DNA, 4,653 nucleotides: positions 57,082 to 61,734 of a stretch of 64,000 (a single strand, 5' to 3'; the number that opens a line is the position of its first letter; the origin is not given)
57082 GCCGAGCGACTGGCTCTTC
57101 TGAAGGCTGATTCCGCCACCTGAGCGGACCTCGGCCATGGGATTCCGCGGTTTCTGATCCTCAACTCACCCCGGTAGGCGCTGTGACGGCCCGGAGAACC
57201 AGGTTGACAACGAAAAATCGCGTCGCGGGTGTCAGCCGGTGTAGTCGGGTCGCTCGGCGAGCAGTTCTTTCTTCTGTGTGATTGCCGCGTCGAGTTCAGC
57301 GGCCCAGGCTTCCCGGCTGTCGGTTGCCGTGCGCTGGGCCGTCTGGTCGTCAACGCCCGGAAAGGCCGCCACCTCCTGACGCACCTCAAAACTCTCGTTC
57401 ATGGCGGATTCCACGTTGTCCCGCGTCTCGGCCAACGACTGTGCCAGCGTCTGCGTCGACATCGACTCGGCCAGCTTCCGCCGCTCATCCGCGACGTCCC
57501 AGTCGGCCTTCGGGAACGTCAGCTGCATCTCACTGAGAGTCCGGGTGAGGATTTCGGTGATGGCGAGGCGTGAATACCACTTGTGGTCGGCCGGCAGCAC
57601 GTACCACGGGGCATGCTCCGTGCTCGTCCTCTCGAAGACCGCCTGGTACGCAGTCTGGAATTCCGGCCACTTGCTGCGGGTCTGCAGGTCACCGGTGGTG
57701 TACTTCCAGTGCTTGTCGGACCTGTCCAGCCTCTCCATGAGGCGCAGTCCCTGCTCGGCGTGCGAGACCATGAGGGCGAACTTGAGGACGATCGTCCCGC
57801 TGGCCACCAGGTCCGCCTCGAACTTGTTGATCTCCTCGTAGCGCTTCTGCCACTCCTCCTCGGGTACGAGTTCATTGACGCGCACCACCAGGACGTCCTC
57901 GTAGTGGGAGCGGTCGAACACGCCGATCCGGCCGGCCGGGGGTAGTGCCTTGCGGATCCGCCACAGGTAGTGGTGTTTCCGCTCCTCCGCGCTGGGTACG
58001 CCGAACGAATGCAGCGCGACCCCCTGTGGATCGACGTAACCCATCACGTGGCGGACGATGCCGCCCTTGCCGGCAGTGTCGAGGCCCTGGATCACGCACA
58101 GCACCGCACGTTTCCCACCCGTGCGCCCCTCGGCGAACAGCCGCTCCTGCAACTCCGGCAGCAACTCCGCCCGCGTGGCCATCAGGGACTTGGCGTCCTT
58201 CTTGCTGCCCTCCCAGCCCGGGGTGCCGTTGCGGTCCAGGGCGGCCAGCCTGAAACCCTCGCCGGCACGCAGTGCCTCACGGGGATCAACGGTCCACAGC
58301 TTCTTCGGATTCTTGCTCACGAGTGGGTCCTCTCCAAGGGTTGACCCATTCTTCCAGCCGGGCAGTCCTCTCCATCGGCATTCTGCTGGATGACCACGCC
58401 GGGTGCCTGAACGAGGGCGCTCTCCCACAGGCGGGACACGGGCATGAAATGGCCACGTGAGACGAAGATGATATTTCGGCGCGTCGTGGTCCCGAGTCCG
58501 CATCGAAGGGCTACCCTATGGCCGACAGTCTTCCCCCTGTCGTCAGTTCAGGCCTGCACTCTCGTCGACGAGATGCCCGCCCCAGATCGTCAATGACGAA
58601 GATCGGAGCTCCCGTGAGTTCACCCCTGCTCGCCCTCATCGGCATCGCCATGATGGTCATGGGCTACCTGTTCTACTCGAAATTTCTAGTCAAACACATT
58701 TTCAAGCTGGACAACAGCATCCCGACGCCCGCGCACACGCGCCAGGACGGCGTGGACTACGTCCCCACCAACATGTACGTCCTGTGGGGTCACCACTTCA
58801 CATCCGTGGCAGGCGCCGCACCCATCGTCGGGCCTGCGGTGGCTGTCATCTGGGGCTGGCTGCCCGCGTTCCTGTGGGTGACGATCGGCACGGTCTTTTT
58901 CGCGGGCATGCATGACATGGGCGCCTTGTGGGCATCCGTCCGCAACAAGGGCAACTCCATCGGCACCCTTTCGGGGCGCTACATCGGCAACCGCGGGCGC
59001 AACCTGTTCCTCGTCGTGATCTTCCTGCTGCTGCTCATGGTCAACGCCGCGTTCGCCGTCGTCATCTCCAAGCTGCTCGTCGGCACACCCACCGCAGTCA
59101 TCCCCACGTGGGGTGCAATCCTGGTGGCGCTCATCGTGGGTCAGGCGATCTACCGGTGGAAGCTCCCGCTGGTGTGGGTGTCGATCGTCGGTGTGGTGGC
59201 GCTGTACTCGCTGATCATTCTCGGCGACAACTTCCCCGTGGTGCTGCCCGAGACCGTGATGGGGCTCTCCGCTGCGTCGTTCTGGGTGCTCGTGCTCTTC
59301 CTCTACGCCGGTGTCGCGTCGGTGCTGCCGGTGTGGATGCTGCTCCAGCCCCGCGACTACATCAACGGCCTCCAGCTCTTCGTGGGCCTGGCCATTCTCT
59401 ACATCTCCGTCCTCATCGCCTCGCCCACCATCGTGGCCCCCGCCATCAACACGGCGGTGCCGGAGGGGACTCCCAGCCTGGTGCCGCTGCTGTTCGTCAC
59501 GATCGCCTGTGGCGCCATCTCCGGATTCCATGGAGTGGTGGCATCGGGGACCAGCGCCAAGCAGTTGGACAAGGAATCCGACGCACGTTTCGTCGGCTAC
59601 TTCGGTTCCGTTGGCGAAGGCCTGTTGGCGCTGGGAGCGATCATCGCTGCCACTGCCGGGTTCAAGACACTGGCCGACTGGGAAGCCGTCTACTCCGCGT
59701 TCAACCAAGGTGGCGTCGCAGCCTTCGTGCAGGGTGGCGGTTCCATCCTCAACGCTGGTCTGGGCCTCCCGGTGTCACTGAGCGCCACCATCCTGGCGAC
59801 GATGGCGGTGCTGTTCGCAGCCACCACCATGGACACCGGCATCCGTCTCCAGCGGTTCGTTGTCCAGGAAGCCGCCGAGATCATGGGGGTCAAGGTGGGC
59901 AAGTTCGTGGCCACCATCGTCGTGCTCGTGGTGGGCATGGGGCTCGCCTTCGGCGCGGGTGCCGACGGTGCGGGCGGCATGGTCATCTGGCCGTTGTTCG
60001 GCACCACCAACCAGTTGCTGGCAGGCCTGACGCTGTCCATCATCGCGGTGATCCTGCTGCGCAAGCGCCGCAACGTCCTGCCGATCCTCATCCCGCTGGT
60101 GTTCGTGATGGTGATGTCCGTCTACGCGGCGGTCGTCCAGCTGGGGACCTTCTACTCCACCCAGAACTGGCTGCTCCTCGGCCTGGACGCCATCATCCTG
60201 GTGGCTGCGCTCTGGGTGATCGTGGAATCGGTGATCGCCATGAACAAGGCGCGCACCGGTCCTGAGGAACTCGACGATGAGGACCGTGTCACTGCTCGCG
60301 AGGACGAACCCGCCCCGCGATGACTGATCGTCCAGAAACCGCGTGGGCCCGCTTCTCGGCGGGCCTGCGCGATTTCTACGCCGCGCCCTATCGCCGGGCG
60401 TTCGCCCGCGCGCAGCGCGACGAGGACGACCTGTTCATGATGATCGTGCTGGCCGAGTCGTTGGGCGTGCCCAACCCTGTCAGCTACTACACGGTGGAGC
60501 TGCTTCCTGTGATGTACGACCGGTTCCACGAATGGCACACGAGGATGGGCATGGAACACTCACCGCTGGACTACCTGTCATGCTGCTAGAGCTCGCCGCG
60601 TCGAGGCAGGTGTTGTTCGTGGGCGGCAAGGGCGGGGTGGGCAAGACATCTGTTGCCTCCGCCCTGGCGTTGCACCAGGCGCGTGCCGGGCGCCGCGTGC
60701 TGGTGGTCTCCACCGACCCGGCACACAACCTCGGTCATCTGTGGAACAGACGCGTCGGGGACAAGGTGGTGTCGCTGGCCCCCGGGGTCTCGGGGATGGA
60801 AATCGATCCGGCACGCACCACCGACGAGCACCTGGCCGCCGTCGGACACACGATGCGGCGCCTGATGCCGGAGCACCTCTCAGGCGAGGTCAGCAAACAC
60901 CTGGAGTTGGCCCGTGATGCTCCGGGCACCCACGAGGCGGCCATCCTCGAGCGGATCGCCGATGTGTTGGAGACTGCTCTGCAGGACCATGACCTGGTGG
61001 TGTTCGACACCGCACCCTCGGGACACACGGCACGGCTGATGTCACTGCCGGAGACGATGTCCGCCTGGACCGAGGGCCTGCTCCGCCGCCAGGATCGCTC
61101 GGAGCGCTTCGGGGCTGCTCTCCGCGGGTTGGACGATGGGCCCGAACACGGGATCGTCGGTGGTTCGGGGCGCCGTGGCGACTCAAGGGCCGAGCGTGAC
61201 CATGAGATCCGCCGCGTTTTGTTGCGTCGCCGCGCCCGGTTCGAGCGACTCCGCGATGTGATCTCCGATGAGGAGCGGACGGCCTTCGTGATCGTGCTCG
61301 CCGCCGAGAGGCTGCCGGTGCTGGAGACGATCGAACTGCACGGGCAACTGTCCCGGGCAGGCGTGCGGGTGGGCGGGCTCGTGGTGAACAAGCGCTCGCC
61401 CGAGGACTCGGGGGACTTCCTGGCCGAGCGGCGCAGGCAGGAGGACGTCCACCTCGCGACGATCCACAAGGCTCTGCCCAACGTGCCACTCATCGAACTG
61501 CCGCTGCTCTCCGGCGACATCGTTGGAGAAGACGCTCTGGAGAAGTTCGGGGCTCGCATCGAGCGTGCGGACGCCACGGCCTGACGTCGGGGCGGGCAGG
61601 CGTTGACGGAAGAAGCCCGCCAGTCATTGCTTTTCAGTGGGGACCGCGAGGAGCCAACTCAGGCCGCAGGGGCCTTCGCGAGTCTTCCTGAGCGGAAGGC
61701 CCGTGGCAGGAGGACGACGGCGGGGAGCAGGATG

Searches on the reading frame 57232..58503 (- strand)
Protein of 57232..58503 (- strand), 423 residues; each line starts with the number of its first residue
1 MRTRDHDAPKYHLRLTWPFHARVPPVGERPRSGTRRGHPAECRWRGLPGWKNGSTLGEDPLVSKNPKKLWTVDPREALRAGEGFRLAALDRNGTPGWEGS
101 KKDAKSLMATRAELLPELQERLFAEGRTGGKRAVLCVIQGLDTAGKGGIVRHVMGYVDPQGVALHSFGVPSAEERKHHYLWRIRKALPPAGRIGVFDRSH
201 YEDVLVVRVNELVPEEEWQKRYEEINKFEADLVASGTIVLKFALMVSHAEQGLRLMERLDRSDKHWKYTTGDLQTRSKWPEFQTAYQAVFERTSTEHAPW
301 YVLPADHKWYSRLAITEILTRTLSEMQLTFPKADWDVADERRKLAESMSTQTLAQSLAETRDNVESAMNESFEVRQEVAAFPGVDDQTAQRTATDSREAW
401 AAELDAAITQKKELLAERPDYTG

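Call 91: search_protein_families(library=pfam, proteins=[window:57232-58503:-], max_evalue=0.001)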
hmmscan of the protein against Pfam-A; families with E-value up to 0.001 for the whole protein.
window:57232-58503:- (423 aa): 1 family
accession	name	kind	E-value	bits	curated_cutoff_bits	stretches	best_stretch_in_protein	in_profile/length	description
PF03976.20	PPK2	-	2.3e-66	224.1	22.3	1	102-327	5-225/229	Polyphosphate kinase 2 (PPK2)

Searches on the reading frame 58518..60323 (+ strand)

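Call 91: search_protein_families(library=pfam, proteins=[window:58518-60323:+], max_evalue=0.001)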
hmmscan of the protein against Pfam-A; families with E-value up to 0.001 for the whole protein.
window:58518-60323:+ (601 aa): 1 family
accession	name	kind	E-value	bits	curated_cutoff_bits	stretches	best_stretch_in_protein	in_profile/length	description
PF02554.20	CstA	-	3.1e-133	445.9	27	2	37-379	4-352/560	Carbon starvation protein CstA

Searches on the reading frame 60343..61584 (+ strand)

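Call 91: search_protein_families(library=pfam, proteins=[window:60343-61584:+], max_evalue=0.001)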
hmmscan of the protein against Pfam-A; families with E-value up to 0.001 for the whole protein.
window:60343-61584:+ (413 aa): 7 families
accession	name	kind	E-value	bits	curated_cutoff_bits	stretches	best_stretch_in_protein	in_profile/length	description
PF02374.21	ArsA_ATPase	-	5.3e-59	200.4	24.3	1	89-406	2-303/305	Anion-transporting ATPase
PF01656.29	CbiA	-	7.2e-10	39.3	25.4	1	91-366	2-98/125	CobQ/CobB/MinD/ParA nucleotide binding domain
PF13614.12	AAA_31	-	2.3e-09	37.9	27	1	90-228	4-130/177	AAA domain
PF00142.24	Fer4_NifH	-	3.5e-06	27.1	25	1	93-130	5-42/271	4Fe-4S iron sulfur cluster binding proteins, NifH/frxC family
PF03308.22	MeaB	-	2.2e-05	24.1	23.1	0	81-128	26-73/273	Methylmalonyl Co-A mutase-associated GTPase MeaB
PF10609.15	ParA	-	7.9e-05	22.6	27.1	1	89-125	5-41/246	NUBPL iron-transfer P-loop NTPase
PF13191.12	AAA_16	-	0.00034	21.6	32.6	0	87-216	22-132/167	AAA ATPase domain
